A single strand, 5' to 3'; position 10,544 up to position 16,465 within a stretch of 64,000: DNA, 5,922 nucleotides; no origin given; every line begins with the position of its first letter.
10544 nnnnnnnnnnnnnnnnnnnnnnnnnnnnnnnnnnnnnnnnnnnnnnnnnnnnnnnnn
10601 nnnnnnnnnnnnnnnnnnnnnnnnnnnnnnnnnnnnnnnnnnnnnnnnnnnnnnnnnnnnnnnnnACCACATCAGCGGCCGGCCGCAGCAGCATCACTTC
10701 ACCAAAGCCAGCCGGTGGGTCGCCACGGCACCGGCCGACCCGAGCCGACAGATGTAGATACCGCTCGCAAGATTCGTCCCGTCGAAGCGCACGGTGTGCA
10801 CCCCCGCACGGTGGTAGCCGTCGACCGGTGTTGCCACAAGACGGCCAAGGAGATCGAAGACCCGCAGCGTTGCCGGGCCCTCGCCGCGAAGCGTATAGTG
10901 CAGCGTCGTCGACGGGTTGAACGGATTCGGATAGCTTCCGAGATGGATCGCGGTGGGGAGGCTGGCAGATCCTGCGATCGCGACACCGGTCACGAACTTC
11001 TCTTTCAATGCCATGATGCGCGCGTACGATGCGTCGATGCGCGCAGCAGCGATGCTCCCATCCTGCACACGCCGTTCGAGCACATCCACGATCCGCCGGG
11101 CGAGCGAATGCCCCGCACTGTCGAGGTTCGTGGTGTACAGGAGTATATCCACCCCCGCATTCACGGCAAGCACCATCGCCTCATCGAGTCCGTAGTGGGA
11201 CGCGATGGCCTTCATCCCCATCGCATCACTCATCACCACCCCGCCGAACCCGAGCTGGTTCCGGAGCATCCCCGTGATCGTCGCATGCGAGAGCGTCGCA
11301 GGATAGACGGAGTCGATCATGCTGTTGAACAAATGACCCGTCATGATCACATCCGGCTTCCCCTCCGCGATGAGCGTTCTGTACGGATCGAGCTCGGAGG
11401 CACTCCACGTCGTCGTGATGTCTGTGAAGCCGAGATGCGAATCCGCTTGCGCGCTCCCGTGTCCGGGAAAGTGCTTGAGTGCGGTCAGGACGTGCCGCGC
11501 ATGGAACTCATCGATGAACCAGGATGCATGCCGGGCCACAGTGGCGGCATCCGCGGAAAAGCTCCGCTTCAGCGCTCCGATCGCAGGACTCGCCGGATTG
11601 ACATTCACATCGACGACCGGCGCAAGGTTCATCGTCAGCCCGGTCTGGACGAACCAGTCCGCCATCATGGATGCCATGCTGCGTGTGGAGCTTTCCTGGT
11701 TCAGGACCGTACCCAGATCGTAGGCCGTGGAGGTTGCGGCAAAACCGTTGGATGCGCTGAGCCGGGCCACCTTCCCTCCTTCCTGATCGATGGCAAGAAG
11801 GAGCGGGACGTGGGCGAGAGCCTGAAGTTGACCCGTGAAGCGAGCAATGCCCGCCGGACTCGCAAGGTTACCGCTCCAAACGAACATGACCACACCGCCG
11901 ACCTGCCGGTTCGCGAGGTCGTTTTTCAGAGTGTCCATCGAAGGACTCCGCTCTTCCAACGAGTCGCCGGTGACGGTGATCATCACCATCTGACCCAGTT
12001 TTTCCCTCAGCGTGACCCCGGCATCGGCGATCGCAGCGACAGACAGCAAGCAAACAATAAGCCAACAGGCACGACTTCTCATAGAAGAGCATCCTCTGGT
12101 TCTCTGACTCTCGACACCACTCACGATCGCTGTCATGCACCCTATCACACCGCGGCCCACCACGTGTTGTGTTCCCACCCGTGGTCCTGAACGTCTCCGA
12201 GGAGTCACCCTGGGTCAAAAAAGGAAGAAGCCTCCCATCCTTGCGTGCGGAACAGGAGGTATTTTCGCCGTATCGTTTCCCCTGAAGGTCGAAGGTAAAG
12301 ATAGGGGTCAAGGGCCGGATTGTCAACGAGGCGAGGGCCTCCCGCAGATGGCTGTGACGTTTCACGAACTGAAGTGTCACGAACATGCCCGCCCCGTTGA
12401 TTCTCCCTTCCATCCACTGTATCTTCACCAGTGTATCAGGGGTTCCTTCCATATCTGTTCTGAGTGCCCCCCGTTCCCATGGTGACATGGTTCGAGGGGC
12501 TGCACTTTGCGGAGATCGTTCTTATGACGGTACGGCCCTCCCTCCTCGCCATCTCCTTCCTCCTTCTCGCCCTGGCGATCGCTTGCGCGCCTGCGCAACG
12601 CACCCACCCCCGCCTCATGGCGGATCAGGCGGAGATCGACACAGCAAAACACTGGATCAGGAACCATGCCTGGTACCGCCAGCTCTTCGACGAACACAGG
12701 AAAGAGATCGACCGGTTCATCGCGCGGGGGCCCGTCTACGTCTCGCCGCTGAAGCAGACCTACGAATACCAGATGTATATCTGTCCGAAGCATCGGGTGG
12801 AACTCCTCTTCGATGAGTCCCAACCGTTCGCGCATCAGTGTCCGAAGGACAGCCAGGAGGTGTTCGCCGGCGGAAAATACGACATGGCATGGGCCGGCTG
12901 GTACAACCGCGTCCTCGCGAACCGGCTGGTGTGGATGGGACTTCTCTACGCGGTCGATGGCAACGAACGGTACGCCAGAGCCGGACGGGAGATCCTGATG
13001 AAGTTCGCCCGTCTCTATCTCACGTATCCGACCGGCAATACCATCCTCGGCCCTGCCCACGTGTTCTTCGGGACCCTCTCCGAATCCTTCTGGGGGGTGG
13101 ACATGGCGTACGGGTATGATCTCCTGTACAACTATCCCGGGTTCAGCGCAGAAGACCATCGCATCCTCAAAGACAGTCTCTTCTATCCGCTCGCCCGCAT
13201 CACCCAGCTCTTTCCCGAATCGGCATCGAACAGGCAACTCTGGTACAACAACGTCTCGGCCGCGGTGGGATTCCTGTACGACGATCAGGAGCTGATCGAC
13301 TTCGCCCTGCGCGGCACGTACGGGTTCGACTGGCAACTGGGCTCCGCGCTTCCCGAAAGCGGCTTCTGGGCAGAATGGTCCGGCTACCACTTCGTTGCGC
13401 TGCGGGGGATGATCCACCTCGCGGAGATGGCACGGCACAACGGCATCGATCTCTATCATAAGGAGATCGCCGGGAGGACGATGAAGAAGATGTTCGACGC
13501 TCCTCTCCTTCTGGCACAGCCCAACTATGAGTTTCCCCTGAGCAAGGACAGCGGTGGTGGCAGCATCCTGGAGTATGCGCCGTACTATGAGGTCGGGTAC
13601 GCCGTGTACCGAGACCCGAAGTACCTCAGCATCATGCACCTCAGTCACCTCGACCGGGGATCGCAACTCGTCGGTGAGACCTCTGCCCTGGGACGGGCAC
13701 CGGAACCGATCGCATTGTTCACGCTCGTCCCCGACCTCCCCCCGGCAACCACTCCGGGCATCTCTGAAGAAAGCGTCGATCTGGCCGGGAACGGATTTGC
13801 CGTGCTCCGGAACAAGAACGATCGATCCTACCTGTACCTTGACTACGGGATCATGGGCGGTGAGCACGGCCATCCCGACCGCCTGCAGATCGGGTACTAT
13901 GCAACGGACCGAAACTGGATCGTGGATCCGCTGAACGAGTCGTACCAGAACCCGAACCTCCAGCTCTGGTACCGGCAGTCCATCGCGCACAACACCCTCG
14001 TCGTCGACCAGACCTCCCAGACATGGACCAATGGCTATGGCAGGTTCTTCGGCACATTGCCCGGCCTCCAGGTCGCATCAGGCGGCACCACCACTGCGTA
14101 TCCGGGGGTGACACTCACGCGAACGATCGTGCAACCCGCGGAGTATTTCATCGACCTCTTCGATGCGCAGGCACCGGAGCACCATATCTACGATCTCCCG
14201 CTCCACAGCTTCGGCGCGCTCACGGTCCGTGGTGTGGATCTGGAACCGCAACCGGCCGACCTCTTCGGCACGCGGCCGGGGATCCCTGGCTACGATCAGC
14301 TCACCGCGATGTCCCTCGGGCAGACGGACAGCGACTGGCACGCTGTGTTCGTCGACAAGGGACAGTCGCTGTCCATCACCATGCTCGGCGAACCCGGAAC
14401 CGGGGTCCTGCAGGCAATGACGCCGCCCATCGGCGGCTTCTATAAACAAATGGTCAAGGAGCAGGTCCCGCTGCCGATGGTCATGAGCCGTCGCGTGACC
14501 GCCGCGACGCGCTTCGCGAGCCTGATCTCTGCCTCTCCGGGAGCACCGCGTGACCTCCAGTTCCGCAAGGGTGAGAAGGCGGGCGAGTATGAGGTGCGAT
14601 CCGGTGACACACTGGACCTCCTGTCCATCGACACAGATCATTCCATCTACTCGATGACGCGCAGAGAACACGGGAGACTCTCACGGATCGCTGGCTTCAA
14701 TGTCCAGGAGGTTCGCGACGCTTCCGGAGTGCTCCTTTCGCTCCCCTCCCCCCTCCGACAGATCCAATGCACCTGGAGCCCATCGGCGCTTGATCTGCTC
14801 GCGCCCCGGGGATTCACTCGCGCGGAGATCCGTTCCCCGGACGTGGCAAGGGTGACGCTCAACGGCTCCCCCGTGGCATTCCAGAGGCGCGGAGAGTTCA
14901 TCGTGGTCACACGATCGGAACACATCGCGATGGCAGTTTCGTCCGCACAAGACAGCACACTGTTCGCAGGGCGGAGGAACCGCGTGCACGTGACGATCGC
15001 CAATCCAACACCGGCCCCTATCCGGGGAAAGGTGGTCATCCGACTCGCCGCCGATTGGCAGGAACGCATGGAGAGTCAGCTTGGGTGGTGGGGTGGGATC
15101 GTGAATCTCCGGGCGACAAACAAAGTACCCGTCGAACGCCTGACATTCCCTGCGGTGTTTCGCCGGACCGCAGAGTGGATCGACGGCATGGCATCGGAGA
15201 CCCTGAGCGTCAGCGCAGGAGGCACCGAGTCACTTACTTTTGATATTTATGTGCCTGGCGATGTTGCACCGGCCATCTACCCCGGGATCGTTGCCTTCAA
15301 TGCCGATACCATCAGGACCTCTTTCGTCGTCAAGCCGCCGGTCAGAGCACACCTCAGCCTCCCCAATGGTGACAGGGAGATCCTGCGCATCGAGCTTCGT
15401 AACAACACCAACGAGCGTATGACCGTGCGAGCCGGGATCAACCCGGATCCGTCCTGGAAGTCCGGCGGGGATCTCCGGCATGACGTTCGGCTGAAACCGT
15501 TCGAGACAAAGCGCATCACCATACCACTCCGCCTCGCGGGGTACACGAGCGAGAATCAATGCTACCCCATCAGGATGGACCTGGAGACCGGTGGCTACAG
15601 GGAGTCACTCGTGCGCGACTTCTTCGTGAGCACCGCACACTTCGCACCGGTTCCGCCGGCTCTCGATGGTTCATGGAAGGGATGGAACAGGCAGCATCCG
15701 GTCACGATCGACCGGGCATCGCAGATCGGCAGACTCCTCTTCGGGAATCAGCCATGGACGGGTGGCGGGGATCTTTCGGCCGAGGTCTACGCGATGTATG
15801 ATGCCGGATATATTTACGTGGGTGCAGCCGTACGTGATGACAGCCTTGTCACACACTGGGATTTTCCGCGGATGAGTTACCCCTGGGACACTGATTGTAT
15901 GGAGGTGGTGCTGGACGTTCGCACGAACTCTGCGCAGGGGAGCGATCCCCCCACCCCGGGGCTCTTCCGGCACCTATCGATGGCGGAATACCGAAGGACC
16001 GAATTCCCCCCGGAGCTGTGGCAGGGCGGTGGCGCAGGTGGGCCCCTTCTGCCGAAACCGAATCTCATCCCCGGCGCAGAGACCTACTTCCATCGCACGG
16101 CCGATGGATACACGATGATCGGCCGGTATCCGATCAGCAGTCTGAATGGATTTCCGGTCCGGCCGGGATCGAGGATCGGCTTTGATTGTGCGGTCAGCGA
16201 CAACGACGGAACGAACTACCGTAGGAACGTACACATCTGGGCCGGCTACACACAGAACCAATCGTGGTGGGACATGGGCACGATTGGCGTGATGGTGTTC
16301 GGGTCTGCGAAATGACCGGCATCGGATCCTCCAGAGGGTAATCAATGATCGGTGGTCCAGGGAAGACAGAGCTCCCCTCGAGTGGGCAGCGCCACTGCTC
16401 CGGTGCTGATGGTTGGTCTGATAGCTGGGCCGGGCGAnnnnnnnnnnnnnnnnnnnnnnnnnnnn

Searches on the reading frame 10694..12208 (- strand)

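Call 56: search_protein_families(library=pfam, proteins=[window:10694-12208:-], max_evalue=0.00001)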
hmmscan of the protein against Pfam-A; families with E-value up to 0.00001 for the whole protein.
window:10694-12208:- (504 aa): 2 families
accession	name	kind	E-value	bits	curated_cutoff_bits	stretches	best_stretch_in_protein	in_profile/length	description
PF00933.27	Glyco_hydro_3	-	3.2e-66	224.4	27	1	66-400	1-315/316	Glycosyl hydrolase family 3 N terminal domain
PF18962.6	Por_Secre_tail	-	4.6e-06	27.3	27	1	426-497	2-70/75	Secretion system C-terminal sorting domain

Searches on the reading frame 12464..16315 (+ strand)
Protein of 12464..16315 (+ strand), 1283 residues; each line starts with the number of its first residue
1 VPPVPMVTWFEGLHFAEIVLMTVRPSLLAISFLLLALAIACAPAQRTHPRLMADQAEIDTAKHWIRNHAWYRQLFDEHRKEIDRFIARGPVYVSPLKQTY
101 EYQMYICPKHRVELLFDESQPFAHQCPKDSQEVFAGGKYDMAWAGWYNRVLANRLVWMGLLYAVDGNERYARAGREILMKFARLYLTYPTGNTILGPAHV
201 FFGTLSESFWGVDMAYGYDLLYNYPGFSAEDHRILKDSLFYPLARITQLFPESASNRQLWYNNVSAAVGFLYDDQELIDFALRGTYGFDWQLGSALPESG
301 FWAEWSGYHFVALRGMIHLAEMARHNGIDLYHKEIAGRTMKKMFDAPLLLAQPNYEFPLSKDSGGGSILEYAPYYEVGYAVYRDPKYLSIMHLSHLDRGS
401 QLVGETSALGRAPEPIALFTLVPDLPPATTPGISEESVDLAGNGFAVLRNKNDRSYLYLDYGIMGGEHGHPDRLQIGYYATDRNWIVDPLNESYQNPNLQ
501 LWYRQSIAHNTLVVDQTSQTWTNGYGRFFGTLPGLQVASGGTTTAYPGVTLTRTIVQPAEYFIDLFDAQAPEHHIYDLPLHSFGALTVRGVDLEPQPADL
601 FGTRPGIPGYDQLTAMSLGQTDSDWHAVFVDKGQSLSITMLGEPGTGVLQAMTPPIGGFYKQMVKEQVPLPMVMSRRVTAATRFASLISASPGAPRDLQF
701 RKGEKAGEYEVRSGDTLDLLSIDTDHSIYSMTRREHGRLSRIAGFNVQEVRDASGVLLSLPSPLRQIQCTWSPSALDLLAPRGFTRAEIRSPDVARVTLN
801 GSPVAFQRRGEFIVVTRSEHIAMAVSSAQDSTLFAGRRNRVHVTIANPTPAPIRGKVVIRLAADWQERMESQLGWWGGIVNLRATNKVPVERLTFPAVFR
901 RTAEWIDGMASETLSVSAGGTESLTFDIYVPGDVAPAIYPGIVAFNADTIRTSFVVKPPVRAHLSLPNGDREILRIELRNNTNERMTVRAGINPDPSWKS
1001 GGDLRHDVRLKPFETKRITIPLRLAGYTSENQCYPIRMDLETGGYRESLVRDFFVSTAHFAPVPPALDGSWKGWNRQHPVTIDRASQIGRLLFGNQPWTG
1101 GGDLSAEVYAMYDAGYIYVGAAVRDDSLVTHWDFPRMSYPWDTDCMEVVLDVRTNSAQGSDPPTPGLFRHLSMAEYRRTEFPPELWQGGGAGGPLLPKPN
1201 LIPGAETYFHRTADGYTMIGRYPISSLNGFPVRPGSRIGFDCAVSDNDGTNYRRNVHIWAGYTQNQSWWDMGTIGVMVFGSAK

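Call 9: search_protein_families(library=pfam, proteins=[window:12464-16315:+])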
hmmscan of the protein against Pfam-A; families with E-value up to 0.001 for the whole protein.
window:12464-16315:+ (1283 aa): 3 families
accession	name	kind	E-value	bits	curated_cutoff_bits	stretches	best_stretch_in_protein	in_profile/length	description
PF07940.18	Hepar_II_III_C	-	3.6e-14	53.3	24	1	437-586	6-169/237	Heparinase II/III-like, C-terminal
PF06452.16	CBM9_1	-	2.4e-11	44.3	23.4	1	1100-1278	28-181/185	Carbohydrate family 9 binding domain-like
PF05426.18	Alginate_lyase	-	3.1e-09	37.1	22.2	1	153-345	60-263/275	Alginate lyase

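Call 10: search_protein_families(library=ncbifam, proteins=[window:12464-16315:+])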
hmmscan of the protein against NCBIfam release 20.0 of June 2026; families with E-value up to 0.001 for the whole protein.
window:12464-16315:+ (1283 aa): 1 family
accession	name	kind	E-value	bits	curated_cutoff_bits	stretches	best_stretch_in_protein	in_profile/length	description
NF042990.1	olalg_lyase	equivalog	1.6e-22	79.5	1400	1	158-594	96-559/727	oligoalginate lyase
